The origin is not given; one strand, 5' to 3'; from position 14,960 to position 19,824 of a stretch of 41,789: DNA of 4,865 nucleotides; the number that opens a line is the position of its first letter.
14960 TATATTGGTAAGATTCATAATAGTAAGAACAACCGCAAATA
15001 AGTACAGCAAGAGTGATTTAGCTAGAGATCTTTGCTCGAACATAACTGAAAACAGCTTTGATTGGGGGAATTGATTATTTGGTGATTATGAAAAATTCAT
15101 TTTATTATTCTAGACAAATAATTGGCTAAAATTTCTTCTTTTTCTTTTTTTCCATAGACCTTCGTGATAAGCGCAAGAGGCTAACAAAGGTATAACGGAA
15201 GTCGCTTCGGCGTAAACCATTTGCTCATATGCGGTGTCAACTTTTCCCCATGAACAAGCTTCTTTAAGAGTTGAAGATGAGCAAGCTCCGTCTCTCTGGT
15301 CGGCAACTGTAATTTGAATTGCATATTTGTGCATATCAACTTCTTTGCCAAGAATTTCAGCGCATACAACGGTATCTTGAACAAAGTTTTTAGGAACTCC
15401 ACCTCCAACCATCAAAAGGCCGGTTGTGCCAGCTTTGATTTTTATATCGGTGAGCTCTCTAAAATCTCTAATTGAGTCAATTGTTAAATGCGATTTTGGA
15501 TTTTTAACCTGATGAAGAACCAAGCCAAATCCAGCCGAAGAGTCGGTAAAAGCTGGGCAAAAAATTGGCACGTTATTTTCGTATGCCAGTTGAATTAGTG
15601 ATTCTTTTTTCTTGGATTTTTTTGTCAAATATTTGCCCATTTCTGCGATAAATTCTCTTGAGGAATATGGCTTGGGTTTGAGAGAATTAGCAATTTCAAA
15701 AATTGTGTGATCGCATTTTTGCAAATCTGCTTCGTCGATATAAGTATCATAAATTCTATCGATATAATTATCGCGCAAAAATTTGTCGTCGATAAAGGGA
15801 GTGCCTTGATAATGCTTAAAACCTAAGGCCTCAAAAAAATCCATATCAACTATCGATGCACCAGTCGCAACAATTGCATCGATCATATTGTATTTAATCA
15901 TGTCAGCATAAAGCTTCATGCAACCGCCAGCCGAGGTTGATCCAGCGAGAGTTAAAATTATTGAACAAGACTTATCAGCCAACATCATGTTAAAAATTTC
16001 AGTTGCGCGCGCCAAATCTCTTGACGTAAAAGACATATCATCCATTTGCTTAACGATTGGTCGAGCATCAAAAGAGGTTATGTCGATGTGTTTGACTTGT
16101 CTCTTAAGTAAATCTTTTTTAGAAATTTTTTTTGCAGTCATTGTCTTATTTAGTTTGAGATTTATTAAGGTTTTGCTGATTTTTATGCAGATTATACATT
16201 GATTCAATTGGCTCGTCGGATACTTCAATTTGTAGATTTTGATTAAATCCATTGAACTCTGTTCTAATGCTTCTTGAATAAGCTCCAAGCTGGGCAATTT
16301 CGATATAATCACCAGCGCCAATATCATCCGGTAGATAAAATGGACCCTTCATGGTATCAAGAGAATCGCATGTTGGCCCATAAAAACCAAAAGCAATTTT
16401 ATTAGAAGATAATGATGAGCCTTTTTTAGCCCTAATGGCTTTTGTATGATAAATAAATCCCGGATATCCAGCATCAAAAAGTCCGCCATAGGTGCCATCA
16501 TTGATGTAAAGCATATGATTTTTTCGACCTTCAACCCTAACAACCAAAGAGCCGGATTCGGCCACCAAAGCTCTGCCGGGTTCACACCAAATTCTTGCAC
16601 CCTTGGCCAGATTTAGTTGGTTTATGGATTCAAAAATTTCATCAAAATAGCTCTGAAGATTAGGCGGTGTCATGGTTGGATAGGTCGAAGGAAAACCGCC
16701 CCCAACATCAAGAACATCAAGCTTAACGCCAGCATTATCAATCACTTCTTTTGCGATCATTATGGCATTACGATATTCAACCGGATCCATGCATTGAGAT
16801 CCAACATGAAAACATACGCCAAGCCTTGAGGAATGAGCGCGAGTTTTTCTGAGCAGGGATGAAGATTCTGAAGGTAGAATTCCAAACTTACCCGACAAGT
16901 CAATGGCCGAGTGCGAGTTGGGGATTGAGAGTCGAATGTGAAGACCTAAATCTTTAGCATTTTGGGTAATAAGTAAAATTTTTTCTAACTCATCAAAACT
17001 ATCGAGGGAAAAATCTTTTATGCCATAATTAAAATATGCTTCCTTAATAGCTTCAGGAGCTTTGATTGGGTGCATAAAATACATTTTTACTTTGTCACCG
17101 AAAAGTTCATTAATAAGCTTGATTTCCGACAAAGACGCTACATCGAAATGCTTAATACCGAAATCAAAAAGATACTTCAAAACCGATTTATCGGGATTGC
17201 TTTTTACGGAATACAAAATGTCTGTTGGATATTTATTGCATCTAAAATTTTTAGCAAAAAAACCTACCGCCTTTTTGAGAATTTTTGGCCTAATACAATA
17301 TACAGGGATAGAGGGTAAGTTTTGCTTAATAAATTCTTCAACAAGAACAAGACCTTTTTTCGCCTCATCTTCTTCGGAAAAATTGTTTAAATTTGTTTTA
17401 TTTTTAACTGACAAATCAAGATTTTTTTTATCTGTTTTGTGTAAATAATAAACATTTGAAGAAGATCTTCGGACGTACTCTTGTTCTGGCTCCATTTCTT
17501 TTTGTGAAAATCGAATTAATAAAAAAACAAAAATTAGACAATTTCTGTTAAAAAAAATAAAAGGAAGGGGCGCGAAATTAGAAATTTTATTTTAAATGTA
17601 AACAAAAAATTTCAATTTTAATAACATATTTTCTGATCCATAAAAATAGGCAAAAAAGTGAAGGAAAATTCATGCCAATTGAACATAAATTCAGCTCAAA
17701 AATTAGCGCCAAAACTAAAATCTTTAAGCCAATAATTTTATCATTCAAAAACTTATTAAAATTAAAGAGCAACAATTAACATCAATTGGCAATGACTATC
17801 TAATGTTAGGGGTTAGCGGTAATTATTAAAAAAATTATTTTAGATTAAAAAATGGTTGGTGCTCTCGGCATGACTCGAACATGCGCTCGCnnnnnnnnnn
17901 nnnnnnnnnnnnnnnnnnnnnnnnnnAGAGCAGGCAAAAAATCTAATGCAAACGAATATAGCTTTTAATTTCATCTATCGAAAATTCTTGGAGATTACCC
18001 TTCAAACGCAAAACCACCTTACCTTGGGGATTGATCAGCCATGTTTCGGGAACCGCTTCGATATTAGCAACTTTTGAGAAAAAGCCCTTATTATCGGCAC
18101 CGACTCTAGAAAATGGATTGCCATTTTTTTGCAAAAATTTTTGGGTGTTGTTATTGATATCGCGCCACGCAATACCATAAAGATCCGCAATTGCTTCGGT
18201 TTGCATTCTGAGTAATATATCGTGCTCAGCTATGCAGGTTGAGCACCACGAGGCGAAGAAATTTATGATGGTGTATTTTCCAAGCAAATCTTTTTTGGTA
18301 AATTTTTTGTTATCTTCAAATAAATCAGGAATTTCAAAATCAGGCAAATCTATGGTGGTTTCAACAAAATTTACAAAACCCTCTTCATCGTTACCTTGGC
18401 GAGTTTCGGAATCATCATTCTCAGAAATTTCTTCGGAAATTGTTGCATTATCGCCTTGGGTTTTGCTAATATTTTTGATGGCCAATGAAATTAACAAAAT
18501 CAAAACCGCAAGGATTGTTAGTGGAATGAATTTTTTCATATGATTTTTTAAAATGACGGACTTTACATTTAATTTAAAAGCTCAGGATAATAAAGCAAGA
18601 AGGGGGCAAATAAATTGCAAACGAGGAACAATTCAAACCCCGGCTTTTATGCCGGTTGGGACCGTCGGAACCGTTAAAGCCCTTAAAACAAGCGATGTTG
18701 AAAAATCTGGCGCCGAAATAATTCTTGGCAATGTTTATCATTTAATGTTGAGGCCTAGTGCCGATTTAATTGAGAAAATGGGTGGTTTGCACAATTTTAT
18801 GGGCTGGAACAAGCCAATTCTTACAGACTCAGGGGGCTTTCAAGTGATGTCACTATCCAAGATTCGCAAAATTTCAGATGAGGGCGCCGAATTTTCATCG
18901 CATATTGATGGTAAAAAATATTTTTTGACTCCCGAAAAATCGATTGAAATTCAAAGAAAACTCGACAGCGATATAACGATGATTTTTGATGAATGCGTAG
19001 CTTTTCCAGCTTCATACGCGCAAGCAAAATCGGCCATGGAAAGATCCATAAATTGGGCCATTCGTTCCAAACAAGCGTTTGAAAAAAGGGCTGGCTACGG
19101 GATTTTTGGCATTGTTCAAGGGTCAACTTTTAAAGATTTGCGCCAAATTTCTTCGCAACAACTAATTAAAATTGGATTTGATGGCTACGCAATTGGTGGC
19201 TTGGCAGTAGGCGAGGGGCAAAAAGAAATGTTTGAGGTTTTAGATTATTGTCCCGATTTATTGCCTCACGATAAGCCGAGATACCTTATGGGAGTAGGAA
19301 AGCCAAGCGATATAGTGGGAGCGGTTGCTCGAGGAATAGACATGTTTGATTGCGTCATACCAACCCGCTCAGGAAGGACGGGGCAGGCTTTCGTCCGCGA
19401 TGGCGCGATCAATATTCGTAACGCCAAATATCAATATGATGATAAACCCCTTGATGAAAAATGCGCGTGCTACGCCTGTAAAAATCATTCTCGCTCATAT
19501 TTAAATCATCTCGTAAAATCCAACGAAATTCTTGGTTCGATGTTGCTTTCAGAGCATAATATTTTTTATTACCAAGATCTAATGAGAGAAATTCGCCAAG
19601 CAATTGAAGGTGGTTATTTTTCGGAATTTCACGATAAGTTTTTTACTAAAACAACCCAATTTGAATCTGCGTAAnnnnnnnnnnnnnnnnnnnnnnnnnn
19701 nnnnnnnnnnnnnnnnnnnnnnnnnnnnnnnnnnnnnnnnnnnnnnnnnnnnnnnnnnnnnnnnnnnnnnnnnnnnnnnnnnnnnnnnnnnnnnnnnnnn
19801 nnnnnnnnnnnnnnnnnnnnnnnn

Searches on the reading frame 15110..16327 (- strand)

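Call 24: search_protein_families(library=ncbifam, max_evalue=1e-8, proteins=[window:15110-16327:-])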
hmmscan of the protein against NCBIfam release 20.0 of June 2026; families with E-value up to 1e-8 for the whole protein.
window:15110-16327:- (405 aa): 7 families
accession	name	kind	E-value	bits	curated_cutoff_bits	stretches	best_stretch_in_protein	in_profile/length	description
NF002699.1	PRK02492.1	equivalog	2e-176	585.8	500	1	71-404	1-337/338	1,9-bis(guanidino)-5-aza-nonane synthase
NF002006.0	PRK00805.1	equivalog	1.8e-88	296.7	434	1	70-400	3-331/338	deoxyhypusine synthase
NF002630.0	PRK02301.1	equivalog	1.7e-68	231.2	364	1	71-387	7-312/318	deoxyhypusine synthase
TIGR00321.1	dhys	equivalog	3.2e-68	230.3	304.25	1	86-386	11-299/301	deoxyhypusine synthase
NF001980.1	PRK00770.1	equivalog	2.9e-56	191.1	450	1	97-398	20-330/350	homospermidine biosynthesis protein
NF002294.1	PRK01221.1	equivalog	1.9e-45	155.6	350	1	88-384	12-298/300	deoxyhypusine synthase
NF003052.1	PRK03971.1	equivalog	1.7e-41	142.6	380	1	81-386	23-332/334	deoxyhypusine synthase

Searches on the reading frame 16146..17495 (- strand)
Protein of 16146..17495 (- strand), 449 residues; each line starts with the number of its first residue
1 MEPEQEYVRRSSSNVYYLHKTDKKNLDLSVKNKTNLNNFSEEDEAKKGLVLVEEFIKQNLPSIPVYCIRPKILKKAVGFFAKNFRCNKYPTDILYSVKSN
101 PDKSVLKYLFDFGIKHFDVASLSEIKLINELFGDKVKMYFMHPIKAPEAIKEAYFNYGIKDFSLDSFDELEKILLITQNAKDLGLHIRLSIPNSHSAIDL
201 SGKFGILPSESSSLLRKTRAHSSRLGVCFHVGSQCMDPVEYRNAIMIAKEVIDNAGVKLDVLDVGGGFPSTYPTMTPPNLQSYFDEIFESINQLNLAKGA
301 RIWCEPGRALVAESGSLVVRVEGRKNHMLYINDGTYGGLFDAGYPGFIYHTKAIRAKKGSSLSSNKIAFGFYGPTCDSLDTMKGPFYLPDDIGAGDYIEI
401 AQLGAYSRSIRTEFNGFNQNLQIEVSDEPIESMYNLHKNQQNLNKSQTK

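Call 24: search_protein_families(library=ncbifam, max_evalue=1e-8, proteins=[window:16146-17495:-])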
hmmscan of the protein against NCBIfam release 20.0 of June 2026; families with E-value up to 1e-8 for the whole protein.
window:16146-17495:- (449 aa): 5 families
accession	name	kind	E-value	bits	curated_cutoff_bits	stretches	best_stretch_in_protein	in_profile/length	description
TIGR01048.1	lysA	equivalog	1.5e-38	132.4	297.9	1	63-428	25-398/417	diaminopimelate decarboxylase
TIGR03099.1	dCO2ase_PEP1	hypoth_equivalog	2.8e-22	79.3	478.45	1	91-410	50-382/398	pyridoxal-dependent decarboxylase, exosortase A system-associated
NF006515.0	PRK08961.1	equivalog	5.9e-22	77.5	802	1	93-415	529-849/861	bifunctional aspartate kinase/diaminopimelate decarboxylase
NF041039.1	FslC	exception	9.1e-11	41.2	500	1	62-415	27-394/418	rhizoferrin biosystnesis N-citrylornithine decarboxylase FslC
NF052544.1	OrLyDeCDokD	equivalog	1.7e-09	36.8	700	1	63-416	42-428/461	ornithine/lysine decarboxylase DokD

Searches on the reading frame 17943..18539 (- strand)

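Call 24: search_protein_families(library=ncbifam, max_evalue=1e-8, proteins=[window:17943-18539:-])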
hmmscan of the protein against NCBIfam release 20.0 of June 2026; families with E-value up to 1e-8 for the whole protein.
window:17943-18539:- (198 aa): 3 families
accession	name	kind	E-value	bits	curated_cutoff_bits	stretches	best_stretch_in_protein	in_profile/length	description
TIGR00385.1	dsbE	subfamily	1.7e-23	83.1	123.15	1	67-187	42-162/173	DsbE family thiol:disulfide interchange protein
NF011941.0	PRK15412.1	equivalog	4.1e-14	52.5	359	1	63-185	43-165/185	thiol:disulfide interchange protein DsbE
NF002854.0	PRK03147.1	subfamily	1.5e-10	41.3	170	1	64-190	41-167/176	thiol-disulfide oxidoreductase ResA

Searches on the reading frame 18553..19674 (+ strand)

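Call 24: search_protein_families(library=ncbifam, max_evalue=1e-8, proteins=[window:18553-19674:+])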
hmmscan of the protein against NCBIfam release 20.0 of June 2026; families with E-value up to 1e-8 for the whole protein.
window:18553-19674:+ (373 aa): 4 families
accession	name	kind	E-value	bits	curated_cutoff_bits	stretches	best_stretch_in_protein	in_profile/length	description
TIGR00430.1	Q_tRNA_tgt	equivalog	1.2e-155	518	306.75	1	6-368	1-364/368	tRNA guanosine(34) transglycosylase Tgt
TIGR00449.1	tgt_general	superfamily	6.8e-151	502.3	47.6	1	6-368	1-363/367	tRNA-guanine transglycosylase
TIGR00432.2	arcsn_tRNA_tgt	equivalog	3.3e-45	154.3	350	2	126-359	102-326/441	tRNA guanosine(15) transglycosylase TgtA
NF040592.1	tRNA_mod_ArcS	equivalog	1.1e-09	37.4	440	1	204-363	91-232/575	archaeosine synthase subunit alpha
